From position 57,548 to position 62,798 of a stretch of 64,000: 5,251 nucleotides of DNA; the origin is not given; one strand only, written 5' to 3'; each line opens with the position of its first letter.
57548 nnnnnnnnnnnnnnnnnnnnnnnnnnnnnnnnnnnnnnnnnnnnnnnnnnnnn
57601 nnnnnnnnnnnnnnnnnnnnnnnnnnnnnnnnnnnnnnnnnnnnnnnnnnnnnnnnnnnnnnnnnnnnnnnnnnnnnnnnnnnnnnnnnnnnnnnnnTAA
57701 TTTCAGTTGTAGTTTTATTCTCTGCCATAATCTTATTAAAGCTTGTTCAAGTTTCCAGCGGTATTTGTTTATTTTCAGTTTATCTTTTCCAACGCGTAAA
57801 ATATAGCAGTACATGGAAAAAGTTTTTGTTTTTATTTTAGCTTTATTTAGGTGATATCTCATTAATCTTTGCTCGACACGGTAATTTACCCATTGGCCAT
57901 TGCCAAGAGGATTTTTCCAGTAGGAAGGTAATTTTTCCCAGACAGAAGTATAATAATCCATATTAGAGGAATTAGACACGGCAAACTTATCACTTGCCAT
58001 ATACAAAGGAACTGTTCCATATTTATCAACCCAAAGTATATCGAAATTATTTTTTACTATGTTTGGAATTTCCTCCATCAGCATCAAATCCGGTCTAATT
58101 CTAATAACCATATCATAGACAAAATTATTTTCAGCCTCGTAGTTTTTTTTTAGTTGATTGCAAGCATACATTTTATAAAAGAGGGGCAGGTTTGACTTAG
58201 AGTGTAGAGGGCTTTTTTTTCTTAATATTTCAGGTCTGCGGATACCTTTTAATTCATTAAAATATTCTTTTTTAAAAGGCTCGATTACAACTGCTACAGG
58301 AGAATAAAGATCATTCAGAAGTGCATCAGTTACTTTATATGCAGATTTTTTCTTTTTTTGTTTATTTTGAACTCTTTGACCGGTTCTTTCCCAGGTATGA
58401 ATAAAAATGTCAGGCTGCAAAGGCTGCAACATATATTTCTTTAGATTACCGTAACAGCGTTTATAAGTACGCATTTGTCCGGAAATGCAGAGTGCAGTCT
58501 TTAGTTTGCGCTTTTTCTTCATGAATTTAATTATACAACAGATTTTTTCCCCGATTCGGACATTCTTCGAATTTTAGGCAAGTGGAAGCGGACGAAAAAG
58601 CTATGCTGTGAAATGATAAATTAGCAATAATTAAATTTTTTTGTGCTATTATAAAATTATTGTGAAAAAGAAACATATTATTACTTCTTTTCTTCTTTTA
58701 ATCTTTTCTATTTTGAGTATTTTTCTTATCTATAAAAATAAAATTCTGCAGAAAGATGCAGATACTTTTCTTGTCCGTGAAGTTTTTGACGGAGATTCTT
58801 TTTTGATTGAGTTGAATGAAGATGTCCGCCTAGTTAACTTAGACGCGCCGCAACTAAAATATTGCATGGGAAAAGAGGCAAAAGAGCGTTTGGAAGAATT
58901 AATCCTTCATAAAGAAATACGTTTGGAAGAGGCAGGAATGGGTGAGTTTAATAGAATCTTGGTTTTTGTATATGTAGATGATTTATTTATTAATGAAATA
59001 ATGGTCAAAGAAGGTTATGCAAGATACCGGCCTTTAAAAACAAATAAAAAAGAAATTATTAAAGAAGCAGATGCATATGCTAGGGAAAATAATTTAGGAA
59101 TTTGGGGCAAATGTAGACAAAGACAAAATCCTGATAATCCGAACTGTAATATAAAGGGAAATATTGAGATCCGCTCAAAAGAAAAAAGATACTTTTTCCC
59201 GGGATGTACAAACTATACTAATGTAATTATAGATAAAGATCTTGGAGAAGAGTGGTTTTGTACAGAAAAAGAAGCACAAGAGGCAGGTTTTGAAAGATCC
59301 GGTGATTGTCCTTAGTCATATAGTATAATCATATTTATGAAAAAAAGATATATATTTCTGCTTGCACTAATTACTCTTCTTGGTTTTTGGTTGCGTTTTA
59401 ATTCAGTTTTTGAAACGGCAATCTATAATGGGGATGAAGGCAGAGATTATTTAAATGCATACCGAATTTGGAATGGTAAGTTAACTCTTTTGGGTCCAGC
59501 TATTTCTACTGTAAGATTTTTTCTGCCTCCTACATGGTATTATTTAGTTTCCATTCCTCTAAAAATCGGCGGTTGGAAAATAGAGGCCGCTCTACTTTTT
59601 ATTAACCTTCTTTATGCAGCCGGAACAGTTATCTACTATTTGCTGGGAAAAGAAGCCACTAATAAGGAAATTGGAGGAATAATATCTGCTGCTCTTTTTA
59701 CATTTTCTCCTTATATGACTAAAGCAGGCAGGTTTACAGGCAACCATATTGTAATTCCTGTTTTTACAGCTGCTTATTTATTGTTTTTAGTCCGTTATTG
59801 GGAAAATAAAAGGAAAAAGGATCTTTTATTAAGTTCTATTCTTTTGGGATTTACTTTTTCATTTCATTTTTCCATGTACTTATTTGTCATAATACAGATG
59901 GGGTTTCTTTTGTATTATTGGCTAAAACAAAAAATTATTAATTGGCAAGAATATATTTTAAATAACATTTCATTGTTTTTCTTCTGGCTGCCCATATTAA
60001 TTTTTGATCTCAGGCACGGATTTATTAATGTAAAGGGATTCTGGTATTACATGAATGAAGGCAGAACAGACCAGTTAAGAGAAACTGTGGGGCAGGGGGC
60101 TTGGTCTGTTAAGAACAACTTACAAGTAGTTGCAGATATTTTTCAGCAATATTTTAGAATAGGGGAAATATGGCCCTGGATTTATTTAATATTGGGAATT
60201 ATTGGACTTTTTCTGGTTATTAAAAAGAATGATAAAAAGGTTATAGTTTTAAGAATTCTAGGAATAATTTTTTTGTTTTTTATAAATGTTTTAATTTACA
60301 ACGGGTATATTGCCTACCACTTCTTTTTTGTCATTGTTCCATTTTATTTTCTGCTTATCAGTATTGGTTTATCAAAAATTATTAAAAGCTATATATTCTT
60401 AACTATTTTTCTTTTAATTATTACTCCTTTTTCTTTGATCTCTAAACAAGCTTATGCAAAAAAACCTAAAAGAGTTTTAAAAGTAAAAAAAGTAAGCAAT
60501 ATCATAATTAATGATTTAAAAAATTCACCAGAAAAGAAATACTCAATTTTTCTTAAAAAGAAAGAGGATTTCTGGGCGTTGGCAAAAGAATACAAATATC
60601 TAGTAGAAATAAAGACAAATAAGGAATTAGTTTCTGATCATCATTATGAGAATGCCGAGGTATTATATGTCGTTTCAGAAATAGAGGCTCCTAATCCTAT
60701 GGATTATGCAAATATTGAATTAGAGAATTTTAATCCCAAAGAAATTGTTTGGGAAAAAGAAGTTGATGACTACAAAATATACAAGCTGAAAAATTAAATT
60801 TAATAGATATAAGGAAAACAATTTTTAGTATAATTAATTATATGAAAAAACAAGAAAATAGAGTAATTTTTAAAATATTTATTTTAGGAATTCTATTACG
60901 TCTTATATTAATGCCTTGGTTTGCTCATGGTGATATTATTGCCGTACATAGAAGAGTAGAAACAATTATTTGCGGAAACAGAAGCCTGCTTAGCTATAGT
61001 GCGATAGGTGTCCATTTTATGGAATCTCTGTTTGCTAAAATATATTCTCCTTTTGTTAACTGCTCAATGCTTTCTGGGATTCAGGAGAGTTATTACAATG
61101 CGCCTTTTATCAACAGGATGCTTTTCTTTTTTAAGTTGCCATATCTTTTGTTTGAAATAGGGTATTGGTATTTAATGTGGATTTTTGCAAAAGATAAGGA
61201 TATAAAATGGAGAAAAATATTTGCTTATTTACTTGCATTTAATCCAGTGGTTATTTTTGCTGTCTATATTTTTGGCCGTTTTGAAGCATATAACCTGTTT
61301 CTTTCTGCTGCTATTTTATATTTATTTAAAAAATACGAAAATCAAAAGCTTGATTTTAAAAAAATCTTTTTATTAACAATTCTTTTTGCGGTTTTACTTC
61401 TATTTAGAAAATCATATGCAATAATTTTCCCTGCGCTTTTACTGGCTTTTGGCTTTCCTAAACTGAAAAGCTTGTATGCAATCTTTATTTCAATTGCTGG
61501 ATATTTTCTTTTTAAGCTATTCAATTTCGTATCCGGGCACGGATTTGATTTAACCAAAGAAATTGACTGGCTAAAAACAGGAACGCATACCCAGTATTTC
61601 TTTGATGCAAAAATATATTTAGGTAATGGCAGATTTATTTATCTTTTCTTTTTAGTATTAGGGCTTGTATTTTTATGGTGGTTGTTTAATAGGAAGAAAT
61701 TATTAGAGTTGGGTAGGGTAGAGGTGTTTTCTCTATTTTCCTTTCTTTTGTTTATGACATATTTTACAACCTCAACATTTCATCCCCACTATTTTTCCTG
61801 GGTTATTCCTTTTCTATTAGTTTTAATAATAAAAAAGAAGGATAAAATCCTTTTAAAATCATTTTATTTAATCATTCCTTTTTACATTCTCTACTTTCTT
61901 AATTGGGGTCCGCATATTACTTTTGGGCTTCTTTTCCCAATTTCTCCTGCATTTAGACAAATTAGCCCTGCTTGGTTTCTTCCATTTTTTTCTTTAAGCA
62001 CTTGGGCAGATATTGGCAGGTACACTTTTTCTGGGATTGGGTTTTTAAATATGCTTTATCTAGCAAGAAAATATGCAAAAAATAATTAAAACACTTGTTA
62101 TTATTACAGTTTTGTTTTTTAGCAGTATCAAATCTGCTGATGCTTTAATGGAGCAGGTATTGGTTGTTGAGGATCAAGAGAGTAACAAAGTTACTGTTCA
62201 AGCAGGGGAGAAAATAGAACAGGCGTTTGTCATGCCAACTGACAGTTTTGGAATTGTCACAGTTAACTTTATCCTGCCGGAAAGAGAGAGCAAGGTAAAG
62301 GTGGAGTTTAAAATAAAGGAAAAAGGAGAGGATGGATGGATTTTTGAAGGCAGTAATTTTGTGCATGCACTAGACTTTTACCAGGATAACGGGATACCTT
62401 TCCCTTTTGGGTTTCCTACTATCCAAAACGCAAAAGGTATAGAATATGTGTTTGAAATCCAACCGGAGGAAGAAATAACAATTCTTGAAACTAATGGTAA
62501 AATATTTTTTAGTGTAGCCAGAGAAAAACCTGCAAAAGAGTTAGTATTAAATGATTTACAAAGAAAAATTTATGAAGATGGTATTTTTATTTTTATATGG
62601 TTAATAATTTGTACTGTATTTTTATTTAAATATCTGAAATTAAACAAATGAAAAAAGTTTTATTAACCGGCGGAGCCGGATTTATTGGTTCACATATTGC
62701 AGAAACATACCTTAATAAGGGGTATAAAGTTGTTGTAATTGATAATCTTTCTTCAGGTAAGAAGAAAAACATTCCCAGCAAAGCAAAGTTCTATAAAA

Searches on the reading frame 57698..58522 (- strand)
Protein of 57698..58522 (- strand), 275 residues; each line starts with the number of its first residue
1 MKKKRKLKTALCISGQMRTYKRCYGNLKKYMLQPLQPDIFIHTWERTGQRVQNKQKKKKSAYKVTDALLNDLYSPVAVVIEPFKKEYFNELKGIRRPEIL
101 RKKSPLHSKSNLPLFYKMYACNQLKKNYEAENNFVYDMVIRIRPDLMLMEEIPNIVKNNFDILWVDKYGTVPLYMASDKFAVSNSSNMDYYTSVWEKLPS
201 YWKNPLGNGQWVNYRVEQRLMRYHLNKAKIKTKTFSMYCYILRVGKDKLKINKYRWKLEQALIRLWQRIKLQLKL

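Call 7: search_protein_families(library=pfam, proteins=[window:57698-58522:-], max_evalue=0.01)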
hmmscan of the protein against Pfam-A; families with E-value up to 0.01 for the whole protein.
window:57698-58522:- (275 aa): 1 family
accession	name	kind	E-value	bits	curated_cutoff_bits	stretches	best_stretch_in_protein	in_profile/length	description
PF25072.1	DUF7796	-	0.002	17.5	27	1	9-148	6-129/346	Domain of unknown function (DUF7796)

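Call 14: search_protein_families(library=pfam, proteins=[window:57698-58522:-], max_evalue=10)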
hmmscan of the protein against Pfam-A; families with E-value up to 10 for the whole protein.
window:57698-58522:- (275 aa): 1 family
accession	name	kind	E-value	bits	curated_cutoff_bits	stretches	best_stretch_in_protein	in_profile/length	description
PF25072.1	DUF7796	-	0.002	17.5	27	1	9-148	6-129/346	Domain of unknown function (DUF7796)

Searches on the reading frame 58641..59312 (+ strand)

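Call 7: search_protein_families(library=pfam, proteins=[window:58641-59312:+], max_evalue=0.01)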
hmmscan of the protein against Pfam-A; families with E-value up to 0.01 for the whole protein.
window:58641-59312:+ (224 aa): 1 family
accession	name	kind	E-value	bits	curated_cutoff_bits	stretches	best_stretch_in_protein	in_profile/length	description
PF00565.23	SNase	-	7.9e-16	58.9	21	1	62-156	2-106/107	Staphylococcal nuclease homologue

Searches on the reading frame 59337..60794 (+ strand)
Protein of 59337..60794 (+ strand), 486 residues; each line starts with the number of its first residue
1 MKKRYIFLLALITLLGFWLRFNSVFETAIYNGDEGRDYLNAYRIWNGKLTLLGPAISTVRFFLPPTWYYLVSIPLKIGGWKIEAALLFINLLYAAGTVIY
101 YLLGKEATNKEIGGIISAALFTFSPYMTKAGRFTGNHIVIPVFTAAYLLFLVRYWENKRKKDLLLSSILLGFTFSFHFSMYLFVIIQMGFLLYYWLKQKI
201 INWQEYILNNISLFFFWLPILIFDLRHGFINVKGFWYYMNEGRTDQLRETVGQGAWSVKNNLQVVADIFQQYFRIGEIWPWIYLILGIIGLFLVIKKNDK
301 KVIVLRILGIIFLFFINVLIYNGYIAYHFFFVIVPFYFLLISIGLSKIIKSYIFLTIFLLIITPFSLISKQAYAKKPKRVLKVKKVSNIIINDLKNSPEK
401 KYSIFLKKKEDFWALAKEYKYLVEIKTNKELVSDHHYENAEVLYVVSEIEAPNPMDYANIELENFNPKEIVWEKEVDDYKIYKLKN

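Call 7: search_protein_families(library=pfam, proteins=[window:59337-60794:+], max_evalue=0.01)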
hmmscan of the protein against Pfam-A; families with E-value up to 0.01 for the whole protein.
window:59337-60794:+ (486 aa): 1 family
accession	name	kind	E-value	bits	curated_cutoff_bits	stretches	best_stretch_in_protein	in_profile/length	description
PF13231.12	PMT_2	-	2.4e-10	41.3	26.1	1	64-201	3-143/160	Dolichyl-phosphate-mannose-protein mannosyltransferase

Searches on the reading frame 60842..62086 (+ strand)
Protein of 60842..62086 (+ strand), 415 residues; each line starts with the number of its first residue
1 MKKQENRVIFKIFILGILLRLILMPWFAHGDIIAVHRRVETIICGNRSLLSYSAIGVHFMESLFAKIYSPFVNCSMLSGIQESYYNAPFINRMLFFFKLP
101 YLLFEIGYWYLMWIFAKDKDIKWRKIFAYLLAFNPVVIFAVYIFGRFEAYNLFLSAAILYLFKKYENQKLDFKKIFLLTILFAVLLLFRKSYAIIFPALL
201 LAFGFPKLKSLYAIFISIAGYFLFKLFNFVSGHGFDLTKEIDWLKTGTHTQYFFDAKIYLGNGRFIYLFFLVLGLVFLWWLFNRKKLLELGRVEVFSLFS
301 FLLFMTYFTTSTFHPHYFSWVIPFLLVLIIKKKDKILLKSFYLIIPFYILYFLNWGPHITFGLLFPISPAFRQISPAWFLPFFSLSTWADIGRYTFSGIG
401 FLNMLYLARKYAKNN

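Call 7: search_protein_families(library=pfam, proteins=[window:60842-62086:+], max_evalue=0.01)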
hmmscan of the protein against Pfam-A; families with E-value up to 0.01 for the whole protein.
window:60842-62086:+ (415 aa): 0 families

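Call 14: search_protein_families(library=pfam, proteins=[window:60842-62086:+], max_evalue=10)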
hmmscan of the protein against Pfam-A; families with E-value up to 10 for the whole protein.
window:60842-62086:+ (415 aa): 0 families

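Call 24: search_protein_families(library=ncbifam, proteins=[window:60842-62086:+], max_evalue=0.1)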
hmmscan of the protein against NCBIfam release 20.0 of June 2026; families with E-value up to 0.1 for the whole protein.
window:60842-62086:+ (415 aa): 0 families
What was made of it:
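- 60842..62089 (+): Unannotated GT-C of the ALG3/ALG6/PIG-M/PimE type (outside the range). No Pfam or NCBIfam hit (calls 7, 14, 24).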

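Call 50: find_homologous_proteins(query=window:60842-62086:+, max_evalue=0.00001)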
Query window:60842-62086:+ (415 aa): 23 proteins with E <= 0.00001 among 8000 candidates.
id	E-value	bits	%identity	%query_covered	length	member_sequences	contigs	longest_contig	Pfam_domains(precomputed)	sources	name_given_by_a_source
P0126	3.3e-268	908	100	100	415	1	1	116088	-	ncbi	-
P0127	3.4e-123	430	48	100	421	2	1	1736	-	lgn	-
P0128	3.4e-123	430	47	97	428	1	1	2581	-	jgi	jgi:hypothetical protein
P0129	1.3e-121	425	50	97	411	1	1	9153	-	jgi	jgi:hypothetical protein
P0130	3.1e-120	421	50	94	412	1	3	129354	-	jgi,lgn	jgi:hypothetical protein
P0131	7.4e-114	400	47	98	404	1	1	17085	-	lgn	-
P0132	1.2e-113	399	45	99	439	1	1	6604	-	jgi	-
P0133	4.0e-113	397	48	98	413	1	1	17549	-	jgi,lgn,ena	-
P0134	8.5e-113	396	47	99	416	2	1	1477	-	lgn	-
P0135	1.1e-112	396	49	96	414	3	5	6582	-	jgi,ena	-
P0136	2.5e-111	391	49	94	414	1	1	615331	-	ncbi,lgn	-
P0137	1.9e-109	385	46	99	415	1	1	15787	-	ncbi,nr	ncbi:hypothetical protein J7J95_01810 [bacterium]|nr:hypothetical protein [bacterium]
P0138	1.5e-108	382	47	97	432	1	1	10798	-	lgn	-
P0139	2.3e-105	372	43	99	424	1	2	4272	-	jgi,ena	-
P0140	4.2e-103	364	47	94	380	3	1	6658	-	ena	-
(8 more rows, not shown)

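Call 60: predict_structure(alignment_id=A4)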
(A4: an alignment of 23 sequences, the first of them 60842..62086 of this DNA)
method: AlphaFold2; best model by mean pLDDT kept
length: 415 residues; sequences in the alignment: 23
mean_pLDDT: 85.6   pTM: 0.88
mean pLDDT of the five models: 85.6, 85.0, 84.6, 82.2, 79.7
residues with pLDDT >= 90: 209; 70-90: 151; 50-70: 49; < 50: 6
segments of 3 or more residues with pLDDT < 50: 246-250
pLDDT, mean of each block of 10 residues (from residue 1): 87 98 88 84 84 84 93 85 77 92 98 96 97 95 91 98 93 92 90 91 83 75 68 58 50 70 82 93 89 96 94 86 98 95 91 65 63 72 85 93 95 72
secondary structure, 60 per line:
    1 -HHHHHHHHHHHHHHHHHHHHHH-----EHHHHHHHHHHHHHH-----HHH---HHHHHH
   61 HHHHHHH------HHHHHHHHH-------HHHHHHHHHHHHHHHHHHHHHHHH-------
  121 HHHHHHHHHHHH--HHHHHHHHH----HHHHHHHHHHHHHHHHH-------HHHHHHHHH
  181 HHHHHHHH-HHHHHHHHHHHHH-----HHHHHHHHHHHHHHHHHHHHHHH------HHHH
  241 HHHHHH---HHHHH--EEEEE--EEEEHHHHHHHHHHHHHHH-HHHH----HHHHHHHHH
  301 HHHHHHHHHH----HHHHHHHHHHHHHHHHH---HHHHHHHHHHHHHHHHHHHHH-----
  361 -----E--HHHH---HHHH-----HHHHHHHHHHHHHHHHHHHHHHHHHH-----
elements in order: H2-23 H30-43 H55-67 H74-82 H90-113 H121-132 H135-143 H148-164 H172-188 H190-202 H208-230 H237-246 H250-254 E257-261 E264-267 H268-282 H284-287 H292-310 H315-331 H335-355 H369-372 H376-379 H385-410
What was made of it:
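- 60842..62089 (+): The AF2 model has pLDDT 85.6 and pTM 0.88 (call 60).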

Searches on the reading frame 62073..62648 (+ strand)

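Call 14: search_protein_families(library=pfam, proteins=[window:62073-62648:+], max_evalue=10)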
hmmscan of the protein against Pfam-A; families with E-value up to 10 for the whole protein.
window:62073-62648:+ (192 aa): 1 family
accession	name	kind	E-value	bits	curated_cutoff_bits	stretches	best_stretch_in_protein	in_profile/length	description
PF12575.13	Pox_EPC_I2-L1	-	0.33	11.7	23.4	1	148-190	30-71/72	Poxvirus entry protein complex L1 and I2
